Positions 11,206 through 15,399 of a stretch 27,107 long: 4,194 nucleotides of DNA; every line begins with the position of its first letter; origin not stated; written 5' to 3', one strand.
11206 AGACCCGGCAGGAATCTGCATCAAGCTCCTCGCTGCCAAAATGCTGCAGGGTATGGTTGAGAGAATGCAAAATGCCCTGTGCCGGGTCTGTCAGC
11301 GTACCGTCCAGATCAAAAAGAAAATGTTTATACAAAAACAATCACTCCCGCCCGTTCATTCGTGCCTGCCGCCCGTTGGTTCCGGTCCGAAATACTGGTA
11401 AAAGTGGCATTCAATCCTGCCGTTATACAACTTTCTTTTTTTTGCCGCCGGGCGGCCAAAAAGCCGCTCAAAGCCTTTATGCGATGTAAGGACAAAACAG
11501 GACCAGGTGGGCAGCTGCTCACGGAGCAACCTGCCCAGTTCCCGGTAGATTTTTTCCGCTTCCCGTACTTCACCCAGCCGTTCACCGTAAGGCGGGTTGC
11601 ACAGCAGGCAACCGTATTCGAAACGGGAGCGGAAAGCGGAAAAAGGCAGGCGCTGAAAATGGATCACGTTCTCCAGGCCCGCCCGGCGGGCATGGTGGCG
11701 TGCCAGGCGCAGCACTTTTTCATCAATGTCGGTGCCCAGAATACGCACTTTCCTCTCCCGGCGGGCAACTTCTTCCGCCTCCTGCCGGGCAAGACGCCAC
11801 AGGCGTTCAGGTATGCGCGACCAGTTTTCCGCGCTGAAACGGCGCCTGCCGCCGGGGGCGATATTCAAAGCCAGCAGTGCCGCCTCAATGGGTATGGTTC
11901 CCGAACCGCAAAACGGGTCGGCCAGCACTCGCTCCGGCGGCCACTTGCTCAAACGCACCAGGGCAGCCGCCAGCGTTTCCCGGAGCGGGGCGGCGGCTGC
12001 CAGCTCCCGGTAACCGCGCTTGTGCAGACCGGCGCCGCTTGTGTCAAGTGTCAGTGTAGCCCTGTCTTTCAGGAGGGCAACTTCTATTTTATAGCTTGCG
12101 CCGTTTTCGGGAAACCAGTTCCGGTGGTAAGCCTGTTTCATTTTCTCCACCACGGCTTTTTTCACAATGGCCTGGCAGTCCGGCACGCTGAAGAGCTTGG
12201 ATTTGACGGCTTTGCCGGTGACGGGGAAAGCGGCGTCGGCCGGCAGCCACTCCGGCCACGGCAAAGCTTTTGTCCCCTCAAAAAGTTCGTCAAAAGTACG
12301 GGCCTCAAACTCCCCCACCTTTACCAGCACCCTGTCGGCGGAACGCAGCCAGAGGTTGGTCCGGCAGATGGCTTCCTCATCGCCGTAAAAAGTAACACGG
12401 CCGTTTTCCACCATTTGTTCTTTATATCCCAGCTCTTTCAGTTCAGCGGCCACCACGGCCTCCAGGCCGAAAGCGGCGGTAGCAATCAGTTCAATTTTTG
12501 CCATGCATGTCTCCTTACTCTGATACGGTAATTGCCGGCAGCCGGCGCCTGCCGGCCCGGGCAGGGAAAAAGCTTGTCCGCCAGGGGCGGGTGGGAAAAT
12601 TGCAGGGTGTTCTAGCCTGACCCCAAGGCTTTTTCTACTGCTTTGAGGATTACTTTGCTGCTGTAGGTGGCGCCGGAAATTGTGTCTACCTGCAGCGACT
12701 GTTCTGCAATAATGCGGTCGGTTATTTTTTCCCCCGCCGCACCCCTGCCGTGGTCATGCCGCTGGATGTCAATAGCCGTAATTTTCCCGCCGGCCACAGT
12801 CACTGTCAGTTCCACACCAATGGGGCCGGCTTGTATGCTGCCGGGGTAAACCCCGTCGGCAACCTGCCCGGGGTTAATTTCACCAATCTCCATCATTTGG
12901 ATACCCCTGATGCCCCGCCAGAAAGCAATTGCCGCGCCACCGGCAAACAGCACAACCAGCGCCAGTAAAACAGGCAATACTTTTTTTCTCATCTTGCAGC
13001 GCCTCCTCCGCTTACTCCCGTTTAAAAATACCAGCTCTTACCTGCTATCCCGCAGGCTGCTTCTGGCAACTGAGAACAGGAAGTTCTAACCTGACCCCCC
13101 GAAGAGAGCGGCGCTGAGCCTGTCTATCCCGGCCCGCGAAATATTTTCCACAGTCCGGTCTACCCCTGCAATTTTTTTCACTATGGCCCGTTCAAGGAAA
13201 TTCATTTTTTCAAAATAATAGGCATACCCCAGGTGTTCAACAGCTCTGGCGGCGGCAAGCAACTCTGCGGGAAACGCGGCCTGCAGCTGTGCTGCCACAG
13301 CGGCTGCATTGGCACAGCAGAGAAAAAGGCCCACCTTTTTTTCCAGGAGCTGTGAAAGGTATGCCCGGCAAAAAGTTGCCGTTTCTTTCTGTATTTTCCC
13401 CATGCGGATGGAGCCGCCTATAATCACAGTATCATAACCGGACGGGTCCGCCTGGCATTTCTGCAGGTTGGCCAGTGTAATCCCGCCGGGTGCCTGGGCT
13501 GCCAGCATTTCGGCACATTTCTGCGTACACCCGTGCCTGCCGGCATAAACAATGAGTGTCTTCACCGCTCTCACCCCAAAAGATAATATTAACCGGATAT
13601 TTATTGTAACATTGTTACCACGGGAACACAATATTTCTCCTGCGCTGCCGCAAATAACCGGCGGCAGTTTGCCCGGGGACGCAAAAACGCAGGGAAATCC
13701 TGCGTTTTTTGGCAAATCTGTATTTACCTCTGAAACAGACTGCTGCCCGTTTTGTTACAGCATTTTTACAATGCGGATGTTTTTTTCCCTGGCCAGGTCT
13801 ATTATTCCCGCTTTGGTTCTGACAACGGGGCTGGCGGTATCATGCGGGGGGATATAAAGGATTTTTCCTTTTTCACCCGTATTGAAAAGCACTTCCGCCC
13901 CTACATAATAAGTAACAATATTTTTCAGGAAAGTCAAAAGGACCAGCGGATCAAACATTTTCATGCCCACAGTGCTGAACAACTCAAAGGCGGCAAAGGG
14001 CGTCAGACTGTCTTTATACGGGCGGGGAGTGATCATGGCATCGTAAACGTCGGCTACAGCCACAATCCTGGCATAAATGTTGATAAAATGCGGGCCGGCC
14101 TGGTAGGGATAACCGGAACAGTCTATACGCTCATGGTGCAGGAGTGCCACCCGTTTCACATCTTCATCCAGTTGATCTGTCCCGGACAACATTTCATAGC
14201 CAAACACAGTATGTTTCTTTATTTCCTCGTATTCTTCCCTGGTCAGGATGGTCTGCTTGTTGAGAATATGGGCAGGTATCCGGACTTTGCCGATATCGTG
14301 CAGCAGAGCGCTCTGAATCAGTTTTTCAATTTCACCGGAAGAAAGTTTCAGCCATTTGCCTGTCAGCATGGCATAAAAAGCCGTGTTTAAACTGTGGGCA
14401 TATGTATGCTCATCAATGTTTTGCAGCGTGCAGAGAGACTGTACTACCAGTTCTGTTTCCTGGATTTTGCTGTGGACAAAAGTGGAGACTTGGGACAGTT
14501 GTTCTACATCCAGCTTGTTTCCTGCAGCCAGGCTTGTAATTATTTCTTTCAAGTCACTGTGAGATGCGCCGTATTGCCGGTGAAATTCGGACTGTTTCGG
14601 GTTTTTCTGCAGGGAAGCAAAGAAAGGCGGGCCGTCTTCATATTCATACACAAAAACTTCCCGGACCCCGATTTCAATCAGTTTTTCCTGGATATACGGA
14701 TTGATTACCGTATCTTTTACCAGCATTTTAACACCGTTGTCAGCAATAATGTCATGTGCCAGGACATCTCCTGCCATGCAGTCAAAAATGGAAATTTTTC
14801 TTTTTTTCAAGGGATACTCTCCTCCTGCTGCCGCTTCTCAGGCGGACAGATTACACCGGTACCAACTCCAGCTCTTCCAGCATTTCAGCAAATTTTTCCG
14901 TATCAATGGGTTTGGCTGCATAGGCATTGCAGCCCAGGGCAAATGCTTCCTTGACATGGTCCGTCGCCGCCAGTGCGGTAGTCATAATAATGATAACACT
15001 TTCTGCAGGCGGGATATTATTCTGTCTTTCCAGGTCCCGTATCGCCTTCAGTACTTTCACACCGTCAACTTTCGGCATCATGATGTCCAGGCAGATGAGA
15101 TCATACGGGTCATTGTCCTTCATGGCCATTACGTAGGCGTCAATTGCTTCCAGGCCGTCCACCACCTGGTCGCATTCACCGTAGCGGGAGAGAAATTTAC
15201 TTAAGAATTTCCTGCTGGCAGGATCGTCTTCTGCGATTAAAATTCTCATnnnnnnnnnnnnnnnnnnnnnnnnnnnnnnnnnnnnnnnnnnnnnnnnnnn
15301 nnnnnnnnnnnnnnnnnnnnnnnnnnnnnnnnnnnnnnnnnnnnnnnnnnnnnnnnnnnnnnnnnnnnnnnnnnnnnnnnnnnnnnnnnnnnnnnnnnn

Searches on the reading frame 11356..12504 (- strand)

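Call 6: search_protein_families(library=pfam, proteins=[window:11356-12504:-])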
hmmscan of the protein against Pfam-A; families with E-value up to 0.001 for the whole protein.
window:11356-12504:- (382 aa): 4 families
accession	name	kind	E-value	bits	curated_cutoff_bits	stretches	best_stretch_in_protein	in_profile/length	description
PF01170.24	UPF0020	-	2.7e-55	187.6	22.3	1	163-368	1-195/197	RMKL-like, methyltransferase domain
PF22020.1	RlmL_1st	-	4e-27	94.4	27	1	5-60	1-55/55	RlmL ferredoxin-like domain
PF02926.22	THUMP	-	9e-21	74.5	20.6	1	68-154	1-84/84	THUMP domain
PF13847.12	Methyltransf_31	-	5.5e-05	23.3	27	0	251-329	27-103/145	Methyltransferase domain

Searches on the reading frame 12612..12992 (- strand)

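Call 6: search_protein_families(library=pfam, proteins=[window:12612-12992:-])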
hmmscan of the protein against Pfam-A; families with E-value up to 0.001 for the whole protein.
window:12612-12992:- (126 aa): 1 family
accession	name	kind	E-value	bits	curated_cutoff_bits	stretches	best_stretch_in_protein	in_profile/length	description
PF04205.19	FMN_bind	-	1.3e-12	48.6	22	1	56-123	4-76/77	FMN-binding domain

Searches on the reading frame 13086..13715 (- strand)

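Call 6: search_protein_families(library=pfam, proteins=[window:13086-13715:-])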
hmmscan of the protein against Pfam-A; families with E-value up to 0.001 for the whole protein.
window:13086-13715:- (209 aa): 2 families
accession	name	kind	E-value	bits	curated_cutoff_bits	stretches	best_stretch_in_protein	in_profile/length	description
PF12724.12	Flavodoxin_5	-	4.1e-23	82.7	27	1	54-183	1-135/145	Flavodoxin domain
PF12641.12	Flavodoxin_3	-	7e-06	26.4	27.5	1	54-135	1-78/160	Flavodoxin domain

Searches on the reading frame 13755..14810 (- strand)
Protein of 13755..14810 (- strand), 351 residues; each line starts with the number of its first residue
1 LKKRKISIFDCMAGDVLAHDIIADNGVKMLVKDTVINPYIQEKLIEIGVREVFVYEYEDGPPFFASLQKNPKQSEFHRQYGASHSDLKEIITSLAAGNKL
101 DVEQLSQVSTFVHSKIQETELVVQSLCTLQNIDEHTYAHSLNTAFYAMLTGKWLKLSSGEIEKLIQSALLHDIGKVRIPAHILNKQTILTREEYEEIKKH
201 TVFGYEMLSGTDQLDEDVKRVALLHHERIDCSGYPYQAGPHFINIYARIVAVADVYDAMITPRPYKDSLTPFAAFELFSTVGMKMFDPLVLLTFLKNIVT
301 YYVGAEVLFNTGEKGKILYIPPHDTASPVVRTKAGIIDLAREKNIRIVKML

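Call 6: search_protein_families(library=pfam, proteins=[window:13755-14810:-])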
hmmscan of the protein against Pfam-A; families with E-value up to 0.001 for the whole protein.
window:13755-14810:- (351 aa): 2 families
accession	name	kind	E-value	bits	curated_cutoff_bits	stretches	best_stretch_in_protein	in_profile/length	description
PF13487.12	HD_5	-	1.8e-23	83.6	27.2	1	134-288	12-168/170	HD domain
PF01966.28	HD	-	7.7e-20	71.8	22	1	136-259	1-116/116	HD domain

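Call 14: search_protein_families(library=ncbifam, proteins=[window:13755-14810:-], max_evalue=0.01)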
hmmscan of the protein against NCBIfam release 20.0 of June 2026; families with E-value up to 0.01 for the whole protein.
window:13755-14810:- (351 aa): 5 families
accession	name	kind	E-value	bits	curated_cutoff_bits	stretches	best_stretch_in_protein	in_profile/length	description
NF053512.1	nitric_RR_NosR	exception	4.6e-24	85.2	400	1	103-300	161-356/422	response regulator c-di-GMP phosphodiesterase, NosR family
TIGR00277.1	HDIG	domain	1.3e-08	34.5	27.6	1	133-227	2-83/84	HDIG domain-containing metalloprotein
TIGR03276.1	Phn-HD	hypoth_equivalog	0.0045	16.5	214.6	1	148-225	30-98/179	phosphonate degradation HD-domain oxygenase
TIGR03401.1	cyanamide_fam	subfamily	0.0059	16.1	109.85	1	114-227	33-142/228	HD domain protein, cyanamide hydratase family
TIGR00295.1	TIGR00295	hypoth_equivalog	0.0092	15.7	172.35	0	126-196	4-78/164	TIGR00295 family protein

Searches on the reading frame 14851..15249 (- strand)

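Call 5: search_protein_families(library=pfam, proteins=[window:14851-15249:-])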
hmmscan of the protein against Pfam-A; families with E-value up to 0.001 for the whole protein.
window:14851-15249:- (132 aa): 1 family
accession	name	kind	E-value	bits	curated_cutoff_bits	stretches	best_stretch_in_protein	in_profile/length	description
PF00072.30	Response_reg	-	1e-18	67.9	30.2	1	3-124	1-110/111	Response regulator receiver domain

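Call 14: search_protein_families(library=ncbifam, proteins=[window:14851-15249:-], max_evalue=0.01)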
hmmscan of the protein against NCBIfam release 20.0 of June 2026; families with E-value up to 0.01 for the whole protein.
window:14851-15249:- (132 aa): 85 families (the best 25 are shown)
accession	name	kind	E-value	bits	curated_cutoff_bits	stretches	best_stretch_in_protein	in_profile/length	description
NF051850.1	RespRegRprY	equivalog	2.6e-15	56.5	370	1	1-123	5-115/234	response regulator transcription factor RprY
NF008318.0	PRK11107.1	equivalog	5.7e-14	51.1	890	1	1-126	668-783/920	two-component sensor histidine kinase BarA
TIGR02875.1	spore_0_A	equivalog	7.5e-14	51.6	200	1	2-127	4-121/262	sporulation transcription factor Spo0A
TIGR01387.1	cztR_silR_copR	subfamily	3.1e-13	49.9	279.2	1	3-124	1-107/218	heavy metal response regulator transcription factor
NF045944.1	ResRegRpaBCyano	equivalog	3.9e-13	49.3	330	1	4-118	1-102/229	response regulator transcription factor RpaB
NF012023.0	PRK15479.1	equivalog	7.7e-13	48.5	337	1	1-121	1-109/224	transcriptional regulator TctD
NF007135.0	PRK09581.1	equivalog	1.2e-12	47.4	474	1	2-118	4-110/457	PleD family two-component system response regulator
NF041367.1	CheY_Halo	equivalog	1.5e-12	47.9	200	1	3-126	1-112/114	chemotaxis protein CheY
NF007346.1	PRK09836.1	equivalog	1.7e-12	47.7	420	1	1-125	1-110/227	copper/silver response regulator transcription factor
NF008469.0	PRK11361.1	equivalog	2.4e-12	46.3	714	1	2-121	6-113/461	acetoacetate metabolism transcriptional regulator AtoC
NF045901.1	HisKinLetSLeg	equivalog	2.6e-12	45.6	1650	1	2-124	673-785/906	two-component system sensor histidine kinase LetS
NF041733.1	resp_reg_CseB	equivalog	6.4e-12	45.3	350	1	2-119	2-106/228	two-component system response regulator CseB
NF052596.1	RR_EAL_PvrR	equivalog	7.3e-12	44.6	580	1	1-128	4-125/398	response regulator cyclic di-GMP phosphodiesterase PvrR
NF011874.0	PRK15347.1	equivalog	9.8e-12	43.7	852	1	1-125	691-807/921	two component system sensor kinase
NF046022.1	RespRegCpdRBruc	equivalog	1.1e-11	44.8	180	1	1-89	2-80/120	cell cycle two-component system response regulator CpdR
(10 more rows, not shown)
